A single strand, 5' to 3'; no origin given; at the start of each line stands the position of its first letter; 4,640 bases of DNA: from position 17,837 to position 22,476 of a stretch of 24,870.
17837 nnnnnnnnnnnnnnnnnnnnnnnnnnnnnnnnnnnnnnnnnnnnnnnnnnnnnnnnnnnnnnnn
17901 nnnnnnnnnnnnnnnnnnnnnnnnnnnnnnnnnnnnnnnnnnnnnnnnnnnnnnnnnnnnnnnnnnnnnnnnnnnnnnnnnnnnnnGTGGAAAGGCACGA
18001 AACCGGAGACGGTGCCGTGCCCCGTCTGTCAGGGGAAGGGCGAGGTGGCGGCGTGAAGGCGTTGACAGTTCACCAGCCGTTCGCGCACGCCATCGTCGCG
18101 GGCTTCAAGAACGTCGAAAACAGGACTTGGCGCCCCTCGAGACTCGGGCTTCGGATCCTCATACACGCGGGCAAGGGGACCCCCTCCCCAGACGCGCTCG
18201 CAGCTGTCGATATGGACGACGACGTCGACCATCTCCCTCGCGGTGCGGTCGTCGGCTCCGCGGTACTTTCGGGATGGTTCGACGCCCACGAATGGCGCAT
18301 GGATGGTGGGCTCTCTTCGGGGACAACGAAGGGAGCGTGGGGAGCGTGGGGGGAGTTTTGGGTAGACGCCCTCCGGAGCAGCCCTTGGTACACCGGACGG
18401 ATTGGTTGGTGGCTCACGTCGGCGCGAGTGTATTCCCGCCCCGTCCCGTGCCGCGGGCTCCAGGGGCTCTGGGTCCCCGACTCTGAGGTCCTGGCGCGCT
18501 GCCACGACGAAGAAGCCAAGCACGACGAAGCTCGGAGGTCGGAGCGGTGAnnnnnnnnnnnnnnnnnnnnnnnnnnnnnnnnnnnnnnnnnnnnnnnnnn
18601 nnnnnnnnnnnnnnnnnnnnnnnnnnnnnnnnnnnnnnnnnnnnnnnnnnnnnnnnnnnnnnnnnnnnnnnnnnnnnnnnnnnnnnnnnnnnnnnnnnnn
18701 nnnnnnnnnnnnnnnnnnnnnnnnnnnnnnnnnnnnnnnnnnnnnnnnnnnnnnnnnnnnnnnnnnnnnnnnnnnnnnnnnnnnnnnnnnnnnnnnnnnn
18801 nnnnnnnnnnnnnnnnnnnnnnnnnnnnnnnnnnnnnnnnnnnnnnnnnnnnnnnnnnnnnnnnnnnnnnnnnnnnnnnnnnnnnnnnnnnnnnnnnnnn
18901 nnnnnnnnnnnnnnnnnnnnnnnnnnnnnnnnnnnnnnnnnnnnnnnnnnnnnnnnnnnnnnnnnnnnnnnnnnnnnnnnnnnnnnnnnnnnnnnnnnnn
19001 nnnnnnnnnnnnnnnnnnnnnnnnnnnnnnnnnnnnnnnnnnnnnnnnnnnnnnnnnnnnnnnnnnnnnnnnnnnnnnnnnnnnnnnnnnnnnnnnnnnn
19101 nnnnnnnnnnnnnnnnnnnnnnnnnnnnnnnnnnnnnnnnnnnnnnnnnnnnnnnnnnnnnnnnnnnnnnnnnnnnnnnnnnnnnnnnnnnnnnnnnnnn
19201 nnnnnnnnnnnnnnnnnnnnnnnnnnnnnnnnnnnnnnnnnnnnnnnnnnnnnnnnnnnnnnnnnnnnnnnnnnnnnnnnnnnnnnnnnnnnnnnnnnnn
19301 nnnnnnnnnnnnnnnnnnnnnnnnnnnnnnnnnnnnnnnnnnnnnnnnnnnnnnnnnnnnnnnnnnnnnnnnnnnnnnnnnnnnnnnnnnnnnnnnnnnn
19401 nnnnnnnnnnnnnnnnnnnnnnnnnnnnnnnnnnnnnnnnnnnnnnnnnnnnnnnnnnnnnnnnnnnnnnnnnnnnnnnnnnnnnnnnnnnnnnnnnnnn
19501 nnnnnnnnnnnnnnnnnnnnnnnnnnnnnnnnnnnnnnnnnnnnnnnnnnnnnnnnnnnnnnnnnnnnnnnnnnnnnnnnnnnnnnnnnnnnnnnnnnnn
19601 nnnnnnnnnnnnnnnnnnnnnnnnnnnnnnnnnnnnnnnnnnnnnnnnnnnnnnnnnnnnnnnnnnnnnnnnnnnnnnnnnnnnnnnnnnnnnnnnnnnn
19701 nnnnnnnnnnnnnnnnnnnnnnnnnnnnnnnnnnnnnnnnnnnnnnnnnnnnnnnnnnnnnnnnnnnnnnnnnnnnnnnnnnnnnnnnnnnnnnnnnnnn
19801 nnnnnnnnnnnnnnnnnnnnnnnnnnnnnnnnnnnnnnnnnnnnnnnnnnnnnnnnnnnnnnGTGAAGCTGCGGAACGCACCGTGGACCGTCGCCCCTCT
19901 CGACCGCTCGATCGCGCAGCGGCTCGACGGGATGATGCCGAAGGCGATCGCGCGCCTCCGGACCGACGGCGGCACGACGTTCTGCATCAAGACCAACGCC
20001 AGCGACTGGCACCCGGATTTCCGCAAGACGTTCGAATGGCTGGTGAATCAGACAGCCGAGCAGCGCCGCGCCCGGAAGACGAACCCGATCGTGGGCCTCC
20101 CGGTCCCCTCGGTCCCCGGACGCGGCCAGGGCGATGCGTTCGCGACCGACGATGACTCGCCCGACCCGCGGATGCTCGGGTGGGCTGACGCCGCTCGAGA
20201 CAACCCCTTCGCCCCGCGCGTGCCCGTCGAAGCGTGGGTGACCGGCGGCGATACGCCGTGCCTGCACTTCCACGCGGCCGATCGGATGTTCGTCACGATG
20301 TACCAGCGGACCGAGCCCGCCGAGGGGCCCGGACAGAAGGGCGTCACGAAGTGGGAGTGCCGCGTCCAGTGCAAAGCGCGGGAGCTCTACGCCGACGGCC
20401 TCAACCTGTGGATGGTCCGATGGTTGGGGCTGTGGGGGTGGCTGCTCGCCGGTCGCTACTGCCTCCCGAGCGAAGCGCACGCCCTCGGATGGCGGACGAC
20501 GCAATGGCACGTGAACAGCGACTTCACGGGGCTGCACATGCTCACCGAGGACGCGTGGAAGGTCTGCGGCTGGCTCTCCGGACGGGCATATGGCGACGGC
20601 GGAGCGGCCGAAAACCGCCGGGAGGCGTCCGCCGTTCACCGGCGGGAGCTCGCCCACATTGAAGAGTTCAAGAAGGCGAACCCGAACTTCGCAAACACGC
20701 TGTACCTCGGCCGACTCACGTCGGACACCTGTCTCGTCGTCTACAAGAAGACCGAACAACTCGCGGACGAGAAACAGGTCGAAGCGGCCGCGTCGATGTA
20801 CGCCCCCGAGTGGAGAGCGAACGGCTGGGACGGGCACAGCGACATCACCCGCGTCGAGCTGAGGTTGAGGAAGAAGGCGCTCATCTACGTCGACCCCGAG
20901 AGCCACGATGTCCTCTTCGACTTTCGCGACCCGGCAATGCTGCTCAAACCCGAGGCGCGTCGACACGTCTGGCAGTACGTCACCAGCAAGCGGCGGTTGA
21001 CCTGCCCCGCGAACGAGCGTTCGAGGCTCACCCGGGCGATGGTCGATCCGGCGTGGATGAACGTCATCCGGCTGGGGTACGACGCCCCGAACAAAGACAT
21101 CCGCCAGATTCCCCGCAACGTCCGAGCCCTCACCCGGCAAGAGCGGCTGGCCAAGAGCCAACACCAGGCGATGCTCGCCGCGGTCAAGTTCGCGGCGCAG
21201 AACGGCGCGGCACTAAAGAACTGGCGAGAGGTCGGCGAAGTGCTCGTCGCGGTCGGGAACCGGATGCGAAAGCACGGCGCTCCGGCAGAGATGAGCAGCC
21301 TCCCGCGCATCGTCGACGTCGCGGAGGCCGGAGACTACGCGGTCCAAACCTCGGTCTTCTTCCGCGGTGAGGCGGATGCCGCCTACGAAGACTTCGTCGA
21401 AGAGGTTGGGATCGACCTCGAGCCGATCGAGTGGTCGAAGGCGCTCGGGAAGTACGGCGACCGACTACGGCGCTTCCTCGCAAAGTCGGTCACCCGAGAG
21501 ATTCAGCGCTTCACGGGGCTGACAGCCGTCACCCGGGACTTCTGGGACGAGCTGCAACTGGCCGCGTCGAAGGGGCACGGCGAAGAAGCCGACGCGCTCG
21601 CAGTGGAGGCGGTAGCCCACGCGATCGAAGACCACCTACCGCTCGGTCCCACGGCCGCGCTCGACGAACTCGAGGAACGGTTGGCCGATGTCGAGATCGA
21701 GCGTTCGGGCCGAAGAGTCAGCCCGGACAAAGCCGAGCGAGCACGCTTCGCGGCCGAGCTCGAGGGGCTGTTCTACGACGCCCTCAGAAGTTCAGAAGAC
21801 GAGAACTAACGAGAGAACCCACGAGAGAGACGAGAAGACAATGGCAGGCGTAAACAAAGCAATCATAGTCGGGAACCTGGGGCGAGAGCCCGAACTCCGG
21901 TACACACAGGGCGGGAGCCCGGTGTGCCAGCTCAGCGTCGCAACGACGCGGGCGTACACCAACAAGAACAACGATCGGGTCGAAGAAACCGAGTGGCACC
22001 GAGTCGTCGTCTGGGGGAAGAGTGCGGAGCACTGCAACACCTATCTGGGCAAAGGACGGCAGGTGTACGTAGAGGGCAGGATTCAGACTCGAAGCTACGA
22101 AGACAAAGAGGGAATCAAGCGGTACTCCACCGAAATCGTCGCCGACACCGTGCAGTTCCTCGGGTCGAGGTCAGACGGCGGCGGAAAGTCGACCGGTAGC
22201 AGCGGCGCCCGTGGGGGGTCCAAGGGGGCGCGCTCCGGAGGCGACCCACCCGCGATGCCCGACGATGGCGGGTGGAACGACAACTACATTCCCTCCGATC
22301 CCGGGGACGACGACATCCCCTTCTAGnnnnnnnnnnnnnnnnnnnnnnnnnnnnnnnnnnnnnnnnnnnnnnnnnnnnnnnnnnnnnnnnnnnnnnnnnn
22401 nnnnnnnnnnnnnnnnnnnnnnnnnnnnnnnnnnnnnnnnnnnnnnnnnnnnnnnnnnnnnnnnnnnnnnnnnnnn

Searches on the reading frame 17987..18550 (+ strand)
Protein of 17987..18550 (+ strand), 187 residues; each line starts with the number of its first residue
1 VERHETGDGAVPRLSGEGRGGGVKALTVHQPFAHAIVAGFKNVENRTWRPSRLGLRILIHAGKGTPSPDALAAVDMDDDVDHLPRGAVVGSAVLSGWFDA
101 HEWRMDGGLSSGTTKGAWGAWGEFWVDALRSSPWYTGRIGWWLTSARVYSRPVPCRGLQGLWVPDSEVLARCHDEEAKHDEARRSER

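Call 11: search_protein_families(library=pfam, max_evalue=0.01, proteins=[window:17987-18550:+])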
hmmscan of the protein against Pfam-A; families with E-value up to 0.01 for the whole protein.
window:17987-18550:+ (187 aa): 1 family
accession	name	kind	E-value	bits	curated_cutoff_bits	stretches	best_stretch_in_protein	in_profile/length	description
PF04266.20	ASCH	-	0.0025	18.9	21.2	1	26-60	1-37/103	ASCH domain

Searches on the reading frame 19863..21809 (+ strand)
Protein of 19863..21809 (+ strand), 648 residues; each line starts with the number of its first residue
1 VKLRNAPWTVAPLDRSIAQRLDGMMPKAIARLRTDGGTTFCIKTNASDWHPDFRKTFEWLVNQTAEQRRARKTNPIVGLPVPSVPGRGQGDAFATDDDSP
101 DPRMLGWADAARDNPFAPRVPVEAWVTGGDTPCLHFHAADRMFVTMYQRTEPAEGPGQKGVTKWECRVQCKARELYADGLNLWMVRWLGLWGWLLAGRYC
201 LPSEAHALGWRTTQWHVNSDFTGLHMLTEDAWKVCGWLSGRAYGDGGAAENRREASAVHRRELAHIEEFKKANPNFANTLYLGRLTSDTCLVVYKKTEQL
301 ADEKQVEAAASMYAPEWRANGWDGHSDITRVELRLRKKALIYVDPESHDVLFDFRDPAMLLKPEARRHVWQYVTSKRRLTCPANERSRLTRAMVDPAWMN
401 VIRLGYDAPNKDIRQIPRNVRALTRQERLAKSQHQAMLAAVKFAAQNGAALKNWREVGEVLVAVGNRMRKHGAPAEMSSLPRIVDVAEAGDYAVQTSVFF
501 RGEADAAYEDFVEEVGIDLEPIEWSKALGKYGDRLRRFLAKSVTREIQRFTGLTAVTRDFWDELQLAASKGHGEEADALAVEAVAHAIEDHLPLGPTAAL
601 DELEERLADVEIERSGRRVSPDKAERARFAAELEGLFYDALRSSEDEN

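Call 11: search_protein_families(library=pfam, max_evalue=0.01, proteins=[window:19863-21809:+])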
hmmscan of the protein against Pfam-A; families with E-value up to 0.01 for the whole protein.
window:19863-21809:+ (648 aa): 1 family
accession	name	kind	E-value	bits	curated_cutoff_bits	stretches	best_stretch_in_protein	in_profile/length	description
PF02486.25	Rep_trans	-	1.8e-05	24.9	29.6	1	255-341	30-103/201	Replication initiation factor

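Call 60: search_protein_families(library=phrogs, max_evalue=0.01, proteins=[window:19863-21809:+])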
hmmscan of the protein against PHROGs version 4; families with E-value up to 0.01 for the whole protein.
window:19863-21809:+ (648 aa): 0 families

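Call 102: search_protein_families(library=ncbifam, max_evalue=1, proteins=[window:19863-21809:+])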
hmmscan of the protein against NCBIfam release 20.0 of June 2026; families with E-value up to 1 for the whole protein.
window:19863-21809:+ (648 aa): 2 families
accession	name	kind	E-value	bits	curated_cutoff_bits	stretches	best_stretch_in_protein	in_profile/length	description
TIGR01745.1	asd_gamma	equivalog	0.12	11.3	402.9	1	271-353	41-120/366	aspartate-semialdehyde dehydrogenase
NF033171.1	lipo_LIC11139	subfamily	0.13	12.3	50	1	414-475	69-129/157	putative lipoprotein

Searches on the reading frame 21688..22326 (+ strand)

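Call 11: search_protein_families(library=pfam, max_evalue=0.01, proteins=[window:21688-22326:+])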
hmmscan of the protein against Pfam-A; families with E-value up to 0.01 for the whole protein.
window:21688-22326:+ (212 aa): 1 family
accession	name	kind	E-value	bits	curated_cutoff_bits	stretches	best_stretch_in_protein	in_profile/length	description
PF00436.31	SSB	-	4.3e-40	136.4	26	1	55-158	1-104/104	Single-strand binding protein family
